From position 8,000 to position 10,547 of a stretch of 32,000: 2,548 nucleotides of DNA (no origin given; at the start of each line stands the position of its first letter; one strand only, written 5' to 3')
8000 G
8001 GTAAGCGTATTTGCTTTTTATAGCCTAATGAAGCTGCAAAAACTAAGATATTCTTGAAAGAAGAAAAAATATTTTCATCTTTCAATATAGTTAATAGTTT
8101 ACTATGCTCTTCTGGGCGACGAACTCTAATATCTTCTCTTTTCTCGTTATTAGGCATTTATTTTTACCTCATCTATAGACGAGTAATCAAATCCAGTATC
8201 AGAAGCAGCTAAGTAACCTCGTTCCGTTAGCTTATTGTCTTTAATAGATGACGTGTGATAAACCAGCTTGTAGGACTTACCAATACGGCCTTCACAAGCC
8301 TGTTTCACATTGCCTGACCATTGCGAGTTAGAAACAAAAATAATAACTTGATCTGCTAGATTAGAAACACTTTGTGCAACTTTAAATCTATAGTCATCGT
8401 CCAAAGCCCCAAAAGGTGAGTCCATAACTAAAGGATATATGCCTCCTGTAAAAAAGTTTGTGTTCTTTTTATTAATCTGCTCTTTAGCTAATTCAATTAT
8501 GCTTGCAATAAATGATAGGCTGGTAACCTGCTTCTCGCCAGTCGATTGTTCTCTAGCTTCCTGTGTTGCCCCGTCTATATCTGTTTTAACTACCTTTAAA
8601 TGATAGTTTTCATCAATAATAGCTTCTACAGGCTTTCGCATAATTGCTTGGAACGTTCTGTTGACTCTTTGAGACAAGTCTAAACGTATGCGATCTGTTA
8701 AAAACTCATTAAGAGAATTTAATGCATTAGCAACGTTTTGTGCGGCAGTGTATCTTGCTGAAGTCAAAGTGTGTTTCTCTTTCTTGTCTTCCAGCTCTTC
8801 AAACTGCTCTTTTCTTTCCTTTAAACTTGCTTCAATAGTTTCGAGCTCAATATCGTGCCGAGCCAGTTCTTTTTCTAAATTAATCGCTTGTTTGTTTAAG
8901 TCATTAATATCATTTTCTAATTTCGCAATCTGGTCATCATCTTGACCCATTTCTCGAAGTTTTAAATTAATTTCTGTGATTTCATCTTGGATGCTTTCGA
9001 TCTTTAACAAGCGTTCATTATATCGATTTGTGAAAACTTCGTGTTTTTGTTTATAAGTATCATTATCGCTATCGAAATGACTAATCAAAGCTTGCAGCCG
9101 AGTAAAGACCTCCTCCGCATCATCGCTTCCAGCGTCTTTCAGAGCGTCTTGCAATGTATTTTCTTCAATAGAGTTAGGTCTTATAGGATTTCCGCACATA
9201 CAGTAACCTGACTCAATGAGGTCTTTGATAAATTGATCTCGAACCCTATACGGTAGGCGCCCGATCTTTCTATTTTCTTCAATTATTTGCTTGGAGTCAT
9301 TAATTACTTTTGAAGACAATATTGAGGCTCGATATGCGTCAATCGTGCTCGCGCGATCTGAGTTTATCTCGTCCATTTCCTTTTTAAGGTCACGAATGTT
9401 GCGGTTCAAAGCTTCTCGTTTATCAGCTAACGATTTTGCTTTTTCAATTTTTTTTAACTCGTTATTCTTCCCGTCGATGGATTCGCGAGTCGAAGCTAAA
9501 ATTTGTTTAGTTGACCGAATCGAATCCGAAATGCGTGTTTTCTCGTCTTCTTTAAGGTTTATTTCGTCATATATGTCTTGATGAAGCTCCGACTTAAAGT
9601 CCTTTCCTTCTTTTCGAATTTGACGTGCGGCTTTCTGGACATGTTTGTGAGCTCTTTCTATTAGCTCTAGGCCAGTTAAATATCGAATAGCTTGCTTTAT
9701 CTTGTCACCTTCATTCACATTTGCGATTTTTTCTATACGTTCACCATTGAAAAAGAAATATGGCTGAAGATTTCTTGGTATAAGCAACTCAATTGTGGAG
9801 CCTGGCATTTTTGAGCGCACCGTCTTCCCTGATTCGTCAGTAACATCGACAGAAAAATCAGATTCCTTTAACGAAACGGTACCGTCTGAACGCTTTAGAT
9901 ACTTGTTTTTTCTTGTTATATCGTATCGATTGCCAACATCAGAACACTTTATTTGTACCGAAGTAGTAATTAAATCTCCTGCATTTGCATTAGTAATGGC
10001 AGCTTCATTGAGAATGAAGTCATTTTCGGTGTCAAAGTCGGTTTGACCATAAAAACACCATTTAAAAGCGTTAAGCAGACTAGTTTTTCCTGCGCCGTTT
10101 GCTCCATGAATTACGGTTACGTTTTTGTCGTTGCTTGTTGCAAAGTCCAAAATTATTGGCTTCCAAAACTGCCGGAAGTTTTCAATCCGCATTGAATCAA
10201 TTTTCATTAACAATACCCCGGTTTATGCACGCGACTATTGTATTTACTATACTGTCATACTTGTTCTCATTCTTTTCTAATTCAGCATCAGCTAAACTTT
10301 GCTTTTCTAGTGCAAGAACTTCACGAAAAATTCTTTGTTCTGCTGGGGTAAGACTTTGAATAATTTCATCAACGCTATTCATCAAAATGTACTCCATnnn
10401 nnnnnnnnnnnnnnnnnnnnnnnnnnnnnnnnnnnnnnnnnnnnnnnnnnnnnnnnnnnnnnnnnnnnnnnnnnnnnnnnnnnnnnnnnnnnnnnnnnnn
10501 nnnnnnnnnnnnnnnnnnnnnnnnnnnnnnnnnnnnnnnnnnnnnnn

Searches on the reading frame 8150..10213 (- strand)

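Call 5: search_protein_families(library=pfam, proteins=[window:8150-10213:-], max_evalue=1)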
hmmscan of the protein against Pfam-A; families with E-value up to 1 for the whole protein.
window:8150-10213:- (687 aa): 21 families
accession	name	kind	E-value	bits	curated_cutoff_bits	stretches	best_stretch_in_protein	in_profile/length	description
PF13476.12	AAA_23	-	7.5e-15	56.5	27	1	7-278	1-198/201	AAA domain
PF13175.12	AAA_15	-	3e-09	37.4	32.1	1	3-307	1-292/374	AAA ATPase domain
PF13514.12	AAA_27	-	5.5e-06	26.6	22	1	3-68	1-63/206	AAA domain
PF13304.12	AAA_21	-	0.00018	22.1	27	1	32-67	1-39/304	AAA domain, putative AbiEii toxin, Type IV TA system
PF13555.12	AAA_29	-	0.0021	18.2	27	1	29-58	21-50/61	P-loop containing region of AAA domain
PF02463.25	SMC_N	-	0.0035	17.2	40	1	5-630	2-199/220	RecF/RecN/SMC N terminal domain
PF20703.3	nSTAND1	-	0.011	15.8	27.1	0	28-49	31-52/379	Novel STAND NTPase 1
PF00005.33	ABC_tran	-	0.015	16.3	25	1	29-50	10-31/137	ABC transporter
PF10397.14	ADSL_C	-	0.023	15.4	32.7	1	186-230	20-64/79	Adenylosuccinate lyase C-terminus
PF04310.18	MukB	-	0.041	14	23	1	28-50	24-46/226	MukB N-terminal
PF13604.12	AAA_30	-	0.045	13.9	27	1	26-111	14-82/191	AAA domain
PF13191.12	AAA_16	-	0.057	14.3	32.6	1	27-51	21-45/167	AAA ATPase domain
PF16448.10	LapD_MoxY_N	-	0.062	13.6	25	1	494-563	12-81/124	LapD/MoxY periplasmic domain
PF13401.12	AAA_22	-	0.068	13.9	27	1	29-50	4-25/130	AAA domain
PF03193.22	RsgA_GTPase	-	0.069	13.4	30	1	29-50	105-126/174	RsgA GTPase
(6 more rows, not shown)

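Call 6: search_protein_families(library=padloc, proteins=[window:8150-10213:-], max_evalue=1)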
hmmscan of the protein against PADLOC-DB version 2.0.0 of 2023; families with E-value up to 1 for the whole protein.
window:8150-10213:- (687 aa): 91 families (the best 25 are shown)
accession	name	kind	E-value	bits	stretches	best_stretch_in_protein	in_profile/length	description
PDLC02714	PbeC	-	1.2e-204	679.9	1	3-653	1-650/651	PbeC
PDLC02741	PbeC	-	4.8e-145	482.6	1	3-653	1-643/644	PbeC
PDLC02753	PbeC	-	3.2e-121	403.7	1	3-652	1-648/648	PbeC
PDLC02739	PbeC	-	2.1e-107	358.4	1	3-640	1-636/644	PbeC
PDLC02750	PbeC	-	1.5e-98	328.9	1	3-648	1-629/629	PbeC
PDLC02722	PbeC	-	2.9e-96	321.5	1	3-658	1-641/643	PbeC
PDLC02729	PbeC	-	4.9e-84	281.1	1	3-653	1-656/668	PbeC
PDLC02715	PbeC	-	2.6e-77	258.9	1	5-625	3-618/619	PbeC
PDLC02723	PbeC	-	8.3e-77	257.1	1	4-621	2-611/618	PbeC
PDLC02730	PbeC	-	2.1e-68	229.6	1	3-634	1-636/651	PbeC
PDLC02732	PbeC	-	4.1e-55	185.6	1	3-631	1-622/625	PbeC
PDLC02726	PbeC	-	8.1e-52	174.5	1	4-650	2-624/637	PbeC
PDLC02747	PbeC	-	2.6e-48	163.3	1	4-627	2-626/632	PbeC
PDLC02756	PbeC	-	3.7e-48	163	1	3-652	1-643/643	PbeC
PDLC02668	DndD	-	7.1e-48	162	1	3-656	1-648/659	DndD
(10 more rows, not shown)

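Call 8: search_protein_families(library=ncbifam, proteins=[window:8150-10213:-], max_evalue=1)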
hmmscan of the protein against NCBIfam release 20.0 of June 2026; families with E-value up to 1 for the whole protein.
window:8150-10213:- (687 aa): 23 families
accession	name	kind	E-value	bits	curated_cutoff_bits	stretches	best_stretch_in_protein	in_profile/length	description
TIGR03185.1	DNA_S_dndD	equivalog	2.3e-42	145.3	245.85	1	3-658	1-642/650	DNA sulfur modification protein DndD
NF045487.1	ASRP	equivalog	1.1e-20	73.8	300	1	30-571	14-545/593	archaea-specific SMC-related protein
NF003034.1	PRK03918.1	equivalog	5e-18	64.5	700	2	3-297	1-274/878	DNA double-strand break repair ATPase Rad50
NF041035.1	Rad50_Halo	equivalog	2.6e-13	49.3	1000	2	3-105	1-89/883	DNA double-strand break repair ATPase Rad50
NF002572.0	PRK02224.1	equivalog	2.6e-13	49.2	1087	2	3-110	1-96/888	DNA double-strand break repair ATPase Rad50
NF053563.1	Rkd4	equivalog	4.1e-09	35.1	860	2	4-57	2-50/747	arcadin-4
TIGR00618.1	sbcc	subfamily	5.6e-09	34.5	478.5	1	3-70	1-67/1043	exonuclease subunit SbcC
NF041034.1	Rad50_Sulf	equivalog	5.8e-07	27.8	1000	2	362-485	576-700/872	DNA double-strand break repair ATPase Rad50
TIGR00611.2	recf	equivalog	6.2e-06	25.6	172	1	6-58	2-49/339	DNA replication/repair protein RecF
TIGR02169.1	SMC_prok_A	equivalog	1.1e-05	23.4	729.4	3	371-482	678-924/1165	chromosome segregation protein SMC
TIGR02168.1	SMC_prok_B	equivalog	0.00023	19.1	567.35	3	366-497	356-482/1181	chromosome segregation protein SMC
NF010680.0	PRK14079.1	equivalog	0.00046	19.3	386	1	3-61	1-54/349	recombination protein F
NF045780.1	TrlF_fam_ATP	equivalog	0.00082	18.2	350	1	170-539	376-750/944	TrlF family AAA-like ATPase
NF002244.0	PRK01156.1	equivalog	0.0015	16.7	847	1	3-59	1-52/895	DNA double-strand break repair ATPase Rad50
NF040873.1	AztA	equivalog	0.012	15.2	220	1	28-49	16-37/191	zinc ABC transporter ATP-binding protein AztA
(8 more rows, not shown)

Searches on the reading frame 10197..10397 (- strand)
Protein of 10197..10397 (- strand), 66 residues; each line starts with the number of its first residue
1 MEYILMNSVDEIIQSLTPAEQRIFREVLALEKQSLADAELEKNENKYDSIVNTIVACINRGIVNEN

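Call 5: search_protein_families(library=pfam, proteins=[window:10197-10397:-], max_evalue=1)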
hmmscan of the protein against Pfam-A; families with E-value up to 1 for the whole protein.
window:10197-10397:- (66 aa): 1 family
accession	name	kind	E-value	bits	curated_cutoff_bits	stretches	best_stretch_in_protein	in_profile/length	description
PF03937.21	Sdh5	-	0.043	14.2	27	1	1-58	15-72/76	Flavinator of succinate dehydrogenase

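Call 6: search_protein_families(library=padloc, proteins=[window:10197-10397:-], max_evalue=1)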
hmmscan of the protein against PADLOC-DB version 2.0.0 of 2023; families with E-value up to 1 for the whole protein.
window:10197-10397:- (66 aa): 2 families
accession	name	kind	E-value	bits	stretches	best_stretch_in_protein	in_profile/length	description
PDLC05025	PDC-S47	-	0.0067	14.2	1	11-57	132-178/263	-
PDLC05019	PDC-S44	-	0.022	12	1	7-57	173-225/259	-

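Call 8: search_protein_families(library=ncbifam, proteins=[window:10197-10397:-], max_evalue=1)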
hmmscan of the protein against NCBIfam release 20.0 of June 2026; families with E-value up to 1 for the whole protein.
window:10197-10397:- (66 aa): 0 families
